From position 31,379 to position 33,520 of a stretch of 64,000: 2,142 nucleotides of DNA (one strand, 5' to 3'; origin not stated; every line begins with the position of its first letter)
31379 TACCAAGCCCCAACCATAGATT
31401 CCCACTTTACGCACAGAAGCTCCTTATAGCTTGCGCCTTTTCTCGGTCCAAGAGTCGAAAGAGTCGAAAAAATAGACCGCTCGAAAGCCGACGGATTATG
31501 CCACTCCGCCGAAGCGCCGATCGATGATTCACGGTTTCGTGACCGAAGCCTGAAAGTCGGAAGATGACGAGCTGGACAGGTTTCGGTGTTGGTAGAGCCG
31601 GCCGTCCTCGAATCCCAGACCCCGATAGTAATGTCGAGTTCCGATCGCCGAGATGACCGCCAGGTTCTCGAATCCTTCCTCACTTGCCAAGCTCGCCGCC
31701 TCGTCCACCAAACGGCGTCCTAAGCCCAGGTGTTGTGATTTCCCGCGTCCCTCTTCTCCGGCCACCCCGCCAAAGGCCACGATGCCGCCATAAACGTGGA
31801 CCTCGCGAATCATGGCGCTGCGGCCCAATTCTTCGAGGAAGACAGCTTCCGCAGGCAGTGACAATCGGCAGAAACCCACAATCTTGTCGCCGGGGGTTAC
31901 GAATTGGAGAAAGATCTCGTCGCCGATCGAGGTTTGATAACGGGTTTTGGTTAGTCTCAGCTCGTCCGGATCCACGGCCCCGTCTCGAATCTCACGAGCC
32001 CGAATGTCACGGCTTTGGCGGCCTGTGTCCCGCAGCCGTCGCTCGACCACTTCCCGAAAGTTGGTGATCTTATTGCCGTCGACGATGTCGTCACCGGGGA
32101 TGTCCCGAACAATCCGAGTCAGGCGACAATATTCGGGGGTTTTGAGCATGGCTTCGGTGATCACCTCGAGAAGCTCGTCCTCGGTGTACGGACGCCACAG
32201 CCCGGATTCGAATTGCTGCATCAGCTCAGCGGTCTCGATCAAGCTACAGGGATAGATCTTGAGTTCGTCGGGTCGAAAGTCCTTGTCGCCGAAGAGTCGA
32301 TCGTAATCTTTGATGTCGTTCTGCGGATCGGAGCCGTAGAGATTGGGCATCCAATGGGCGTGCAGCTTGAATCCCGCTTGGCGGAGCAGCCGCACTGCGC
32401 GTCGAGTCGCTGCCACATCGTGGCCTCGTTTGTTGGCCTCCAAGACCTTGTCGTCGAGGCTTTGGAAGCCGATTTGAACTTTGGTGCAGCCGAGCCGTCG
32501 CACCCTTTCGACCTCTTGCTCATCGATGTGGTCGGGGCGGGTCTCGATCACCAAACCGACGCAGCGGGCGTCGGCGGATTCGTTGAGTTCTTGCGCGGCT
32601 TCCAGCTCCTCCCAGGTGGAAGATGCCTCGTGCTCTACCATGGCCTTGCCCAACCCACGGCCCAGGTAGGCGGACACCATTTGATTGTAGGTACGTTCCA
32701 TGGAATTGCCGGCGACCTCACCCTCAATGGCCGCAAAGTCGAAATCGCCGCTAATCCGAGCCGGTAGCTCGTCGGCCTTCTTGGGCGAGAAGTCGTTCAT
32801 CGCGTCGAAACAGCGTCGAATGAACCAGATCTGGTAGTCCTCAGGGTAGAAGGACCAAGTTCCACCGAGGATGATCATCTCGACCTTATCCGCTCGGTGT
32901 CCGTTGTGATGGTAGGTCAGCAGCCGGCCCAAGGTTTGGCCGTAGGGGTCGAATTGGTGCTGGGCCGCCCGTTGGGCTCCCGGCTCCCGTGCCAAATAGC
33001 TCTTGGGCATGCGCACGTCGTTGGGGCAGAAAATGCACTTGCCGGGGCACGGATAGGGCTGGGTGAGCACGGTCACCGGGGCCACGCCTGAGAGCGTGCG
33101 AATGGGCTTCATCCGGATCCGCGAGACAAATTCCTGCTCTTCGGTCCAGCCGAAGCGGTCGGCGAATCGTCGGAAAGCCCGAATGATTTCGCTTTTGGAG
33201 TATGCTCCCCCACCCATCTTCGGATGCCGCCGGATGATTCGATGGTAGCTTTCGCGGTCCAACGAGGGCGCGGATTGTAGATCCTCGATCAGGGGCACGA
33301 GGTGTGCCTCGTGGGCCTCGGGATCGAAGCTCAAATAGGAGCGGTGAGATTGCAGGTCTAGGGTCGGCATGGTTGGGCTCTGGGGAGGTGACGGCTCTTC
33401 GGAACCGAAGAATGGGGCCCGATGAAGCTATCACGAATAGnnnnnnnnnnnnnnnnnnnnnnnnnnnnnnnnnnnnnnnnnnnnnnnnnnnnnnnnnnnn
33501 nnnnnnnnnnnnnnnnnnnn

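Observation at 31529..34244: Bacterial Elp3 homologue divergently paired with a Trm9-like methyltransferase: eukaryote/archaeon-style (m)cm5U34 tRNA modification pathway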

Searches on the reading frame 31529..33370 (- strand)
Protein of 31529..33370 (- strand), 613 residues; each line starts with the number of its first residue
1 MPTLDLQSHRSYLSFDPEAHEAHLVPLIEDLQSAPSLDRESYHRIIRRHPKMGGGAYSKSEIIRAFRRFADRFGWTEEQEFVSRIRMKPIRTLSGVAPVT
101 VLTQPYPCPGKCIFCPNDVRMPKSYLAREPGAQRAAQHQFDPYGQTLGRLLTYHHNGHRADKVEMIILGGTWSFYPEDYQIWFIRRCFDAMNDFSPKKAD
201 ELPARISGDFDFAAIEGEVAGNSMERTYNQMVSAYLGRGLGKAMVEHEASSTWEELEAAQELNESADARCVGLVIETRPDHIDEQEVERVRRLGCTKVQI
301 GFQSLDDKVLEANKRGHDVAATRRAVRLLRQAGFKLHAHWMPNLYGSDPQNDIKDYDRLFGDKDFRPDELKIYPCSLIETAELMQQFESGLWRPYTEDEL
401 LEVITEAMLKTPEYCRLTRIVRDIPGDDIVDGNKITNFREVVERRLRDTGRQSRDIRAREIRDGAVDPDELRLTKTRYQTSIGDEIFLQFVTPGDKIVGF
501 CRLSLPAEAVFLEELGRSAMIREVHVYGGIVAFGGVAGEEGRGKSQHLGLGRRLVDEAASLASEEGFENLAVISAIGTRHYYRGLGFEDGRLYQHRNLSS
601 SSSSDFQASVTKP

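Call 3: search_protein_families(library=pfam, proteins=[window:31529-33370:-], max_evalue=0.01)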
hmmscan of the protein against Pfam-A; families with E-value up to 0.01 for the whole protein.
window:31529-33370:- (613 aa): 5 families
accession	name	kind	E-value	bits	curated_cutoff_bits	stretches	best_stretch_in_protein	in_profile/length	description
PF16199.10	Radical_SAM_C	-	3.3e-15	56.4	31.9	1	367-447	1-84/85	Radical_SAM C-terminal domain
PF04055.27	Radical_SAM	-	5.2e-14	53.2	29.5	1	271-335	78-142/166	Radical SAM superfamily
PF13508.13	Acetyltransf_7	-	0.00012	22.8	27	0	545-588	40-83/84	Acetyltransferase (GNAT) domain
PF00583.31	Acetyltransf_1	-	0.00081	20.1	20.7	0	491-587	38-116/116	Acetyltransferase (GNAT) family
PF13673.13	Acetyltransf_10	-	0.001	19.5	23.6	1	544-589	62-109/128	Acetyltransferase (GNAT) domain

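Call 4: search_protein_families(library=ncbifam, proteins=[window:31529-33370:-], max_evalue=0.01)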
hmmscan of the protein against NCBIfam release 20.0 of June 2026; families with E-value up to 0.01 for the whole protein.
window:31529-33370:- (613 aa): 17 families
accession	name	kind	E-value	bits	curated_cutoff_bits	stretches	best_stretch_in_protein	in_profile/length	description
TIGR01211.1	ELP3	subfamily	2.3e-144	481.8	350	1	76-594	46-518/522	tRNA uridine(34) 5-carboxymethylaminomethyl modification radical SAM/GNAT enzyme Elp3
TIGR01212.1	TIGR01212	equivalog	1.2e-16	60.8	180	1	250-440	87-280/302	tRNA modification radical SAM protein MnmL/YtqA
NF006067.1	PRK08208.1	equivalog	2.3e-10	40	380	1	258-386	112-238/427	STM4012 family radical SAM protein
TIGR03994.1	rSAM_HemZ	equivalog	1.1e-08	34.6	321.4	1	226-392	133-291/401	coproporphyrinogen dehydrogenase HemZ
TIGR04013.1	B12_SAM_MJ_1487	hypoth_equivalog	2e-08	33.5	251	1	276-335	246-306/382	TIGR04013 family B12-binding domain/radical SAM domain-containing protein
NF040546.1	rSAM_CUAEP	equivalog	3.9e-06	25.8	500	1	286-342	265-321/468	CUAEP/CCAEP-tail radical SAM (seleno)protein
TIGR01210.1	TIGR01210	equivalog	1.3e-05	24.6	212.15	1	271-340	104-175/313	archaeosine biosynthesis radical SAM protein RaSEA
TIGR00538.1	hemN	equivalog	2.6e-05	23.2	324.95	1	251-379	123-244/454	oxygen-independent coproporphyrinogen III oxidase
TIGR00539.1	hemN_rel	equivalog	3.5e-05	23.1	205.4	1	229-336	50-152/361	radical SAM family heme chaperone HemW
TIGR02026.1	BchE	equivalog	9.8e-05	21.4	481.35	1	270-370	271-370/497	magnesium-protoporphyrin IX monomethyl ester anaerobic oxidative cyclase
NF006060.0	PRK08207.1-3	equivalog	0.00068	18.5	653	1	277-386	248-355/477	coproporphyrinogen III oxidase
NF004567.0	PRK05904.1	equivalog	0.0007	18.9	355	1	228-334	54-153/353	coproporphyrinogen III oxidase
NF006061.0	PRK08207.1-4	equivalog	0.00087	18.2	702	1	221-335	219-330/501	coproporphyrinogen III oxidase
NF006385.0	PRK08629.1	equivalog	0.0016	17.3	355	1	256-332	123-193/439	coproporphyrinogen III oxidase family protein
TIGR04107.1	rSAM_HutW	equivalog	0.0047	15.8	400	1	232-333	94-190/419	heme anaerobic degradation radical SAM methyltransferase ChuW/HutW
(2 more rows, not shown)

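Call 6: search_solved_structures(query=window:31529-33370:-, max_evalue=0.001, show_alignments=1)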
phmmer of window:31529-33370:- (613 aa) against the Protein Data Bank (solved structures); distinct sequences matched with E-value up to 0.001: 10.
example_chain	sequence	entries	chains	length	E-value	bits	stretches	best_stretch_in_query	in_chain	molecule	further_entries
6ia8_A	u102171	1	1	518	6.8e-103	348.4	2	255-594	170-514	Histone acetyltransferase, ELP3 family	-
6iaz_A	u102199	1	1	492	7.4e-103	348.2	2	255-594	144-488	Histone acetyltransferase, ELP3 family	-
6iad_A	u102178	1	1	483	1.1e-102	347.7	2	255-594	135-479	Histone acetyltransferase, ELP3 family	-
5l7j_A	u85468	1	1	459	2.4e-93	316.8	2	255-593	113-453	ELP3 family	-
6ia6_A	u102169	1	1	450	8.1e-85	288.7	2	255-593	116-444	ELP3 family, ELP3 family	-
5l7l_A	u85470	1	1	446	2.5e-84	287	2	255-593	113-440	ELP3 family, ELP3 family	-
8ptx_C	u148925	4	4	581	6.4e-81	275.8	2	259-593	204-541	Elongator complex protein 3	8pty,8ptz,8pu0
8avg_C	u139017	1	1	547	9.5e-81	275.2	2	257-588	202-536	Elongator complex protein 3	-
6qk7_C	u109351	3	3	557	5.6e-77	262.8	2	265-593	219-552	Elongator complex protein 3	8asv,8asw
9p2u_A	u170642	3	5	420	2.8e-07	32.6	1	231-335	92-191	Radical S-adenosylmethionine methyltransferase NocN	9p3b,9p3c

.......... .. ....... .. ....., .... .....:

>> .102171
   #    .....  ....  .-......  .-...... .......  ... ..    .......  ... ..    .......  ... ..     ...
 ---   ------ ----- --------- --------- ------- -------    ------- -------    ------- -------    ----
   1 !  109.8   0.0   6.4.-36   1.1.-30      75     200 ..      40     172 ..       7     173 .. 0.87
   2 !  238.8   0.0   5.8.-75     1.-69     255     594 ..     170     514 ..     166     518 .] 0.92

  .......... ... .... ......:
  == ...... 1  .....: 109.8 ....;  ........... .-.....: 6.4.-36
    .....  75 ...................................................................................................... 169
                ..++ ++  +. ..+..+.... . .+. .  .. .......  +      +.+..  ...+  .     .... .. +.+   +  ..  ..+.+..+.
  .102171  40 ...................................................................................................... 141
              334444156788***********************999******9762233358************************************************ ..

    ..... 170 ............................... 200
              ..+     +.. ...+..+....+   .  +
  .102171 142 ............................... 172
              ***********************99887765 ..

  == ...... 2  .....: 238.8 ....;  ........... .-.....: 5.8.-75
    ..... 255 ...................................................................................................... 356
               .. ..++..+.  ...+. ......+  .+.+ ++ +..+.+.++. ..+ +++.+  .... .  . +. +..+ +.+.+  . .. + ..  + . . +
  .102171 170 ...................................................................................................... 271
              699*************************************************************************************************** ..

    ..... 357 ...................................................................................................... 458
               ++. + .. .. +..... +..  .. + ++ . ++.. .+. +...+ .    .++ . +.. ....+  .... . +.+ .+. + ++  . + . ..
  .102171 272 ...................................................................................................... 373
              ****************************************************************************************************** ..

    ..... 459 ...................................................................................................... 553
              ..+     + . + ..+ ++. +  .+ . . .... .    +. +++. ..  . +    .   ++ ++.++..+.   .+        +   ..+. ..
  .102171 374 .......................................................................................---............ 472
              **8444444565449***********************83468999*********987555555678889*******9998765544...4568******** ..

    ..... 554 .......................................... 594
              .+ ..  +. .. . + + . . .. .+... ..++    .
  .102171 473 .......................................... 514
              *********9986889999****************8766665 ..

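Call 49: find_related_loci(query=A2, collection=metagenome_contigs, flank=5000)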
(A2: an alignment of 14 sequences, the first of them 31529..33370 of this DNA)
Query A2 (613 aa) in metagenome_contigs; peptide patterns used: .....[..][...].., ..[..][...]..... (x = any residue, [..] = any of these).
600 stretches matched a pattern (row limit reached: there are more); 583 encode a relative of the query (tblastn E <= 1e-3); the best 80 are kept; 80 distinct loci.
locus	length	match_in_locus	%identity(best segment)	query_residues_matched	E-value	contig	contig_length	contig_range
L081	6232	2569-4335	60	10-598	0e+0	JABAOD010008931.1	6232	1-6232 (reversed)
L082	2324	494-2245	59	10-598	0e+0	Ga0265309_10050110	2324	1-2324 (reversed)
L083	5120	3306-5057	61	10-600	0e+0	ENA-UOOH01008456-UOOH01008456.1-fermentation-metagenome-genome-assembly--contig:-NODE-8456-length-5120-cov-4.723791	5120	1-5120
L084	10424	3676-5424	60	11-600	0e+0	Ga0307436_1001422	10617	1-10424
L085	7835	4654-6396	58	15-600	0e+0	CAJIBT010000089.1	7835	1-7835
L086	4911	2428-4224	57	14-598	0e+0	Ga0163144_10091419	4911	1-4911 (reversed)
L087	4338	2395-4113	57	15-598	0e+0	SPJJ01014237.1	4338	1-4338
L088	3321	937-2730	55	2-607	0e+0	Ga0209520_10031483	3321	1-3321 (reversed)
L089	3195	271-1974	57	15-595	0e+0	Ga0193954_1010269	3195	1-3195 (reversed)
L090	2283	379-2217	54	8-606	0e+0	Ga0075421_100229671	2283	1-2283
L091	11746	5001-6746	56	15-601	0e+0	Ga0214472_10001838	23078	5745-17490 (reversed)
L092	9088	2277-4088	56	8-594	0e+0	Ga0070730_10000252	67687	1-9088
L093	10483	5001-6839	53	14-599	0e+0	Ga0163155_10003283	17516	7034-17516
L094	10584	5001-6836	55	2-598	0e+0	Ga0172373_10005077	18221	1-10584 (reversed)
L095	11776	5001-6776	55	15-610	0e+0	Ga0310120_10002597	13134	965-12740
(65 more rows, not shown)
